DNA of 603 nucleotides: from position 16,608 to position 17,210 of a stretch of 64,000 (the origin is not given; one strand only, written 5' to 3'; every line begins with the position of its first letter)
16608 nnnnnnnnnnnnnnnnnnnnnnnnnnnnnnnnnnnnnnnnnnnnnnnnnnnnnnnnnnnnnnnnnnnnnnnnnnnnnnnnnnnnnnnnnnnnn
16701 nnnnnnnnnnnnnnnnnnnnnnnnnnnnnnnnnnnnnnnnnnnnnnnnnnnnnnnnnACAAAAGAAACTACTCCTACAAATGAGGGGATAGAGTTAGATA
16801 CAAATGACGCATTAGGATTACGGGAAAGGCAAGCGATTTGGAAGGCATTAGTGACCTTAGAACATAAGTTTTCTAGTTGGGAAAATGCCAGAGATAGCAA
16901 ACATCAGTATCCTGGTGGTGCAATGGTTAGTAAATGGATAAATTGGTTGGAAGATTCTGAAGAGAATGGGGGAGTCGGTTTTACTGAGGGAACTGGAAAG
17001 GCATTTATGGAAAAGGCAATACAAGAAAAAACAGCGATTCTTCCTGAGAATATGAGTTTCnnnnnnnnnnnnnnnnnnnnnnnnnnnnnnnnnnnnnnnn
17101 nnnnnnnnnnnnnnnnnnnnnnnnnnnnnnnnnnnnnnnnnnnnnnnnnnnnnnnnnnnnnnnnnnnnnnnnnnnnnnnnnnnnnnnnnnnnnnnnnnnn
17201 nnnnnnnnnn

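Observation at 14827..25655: Tandemly duplicated cassette: pilin-like (class III signal peptide) protein coupled to a giant cysteine-rich membrane protein of no recognisable family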

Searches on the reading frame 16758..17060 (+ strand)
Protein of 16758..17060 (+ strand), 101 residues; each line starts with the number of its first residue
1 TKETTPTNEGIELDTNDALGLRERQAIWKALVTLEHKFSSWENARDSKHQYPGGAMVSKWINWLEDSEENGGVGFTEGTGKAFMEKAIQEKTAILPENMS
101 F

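Call 104: search_protein_families(library=pfam, proteins=[window:16758-17060:+], max_evalue=0.1)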
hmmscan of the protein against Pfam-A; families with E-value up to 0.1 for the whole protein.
window:16758-17060:+ (101 aa): 0 families
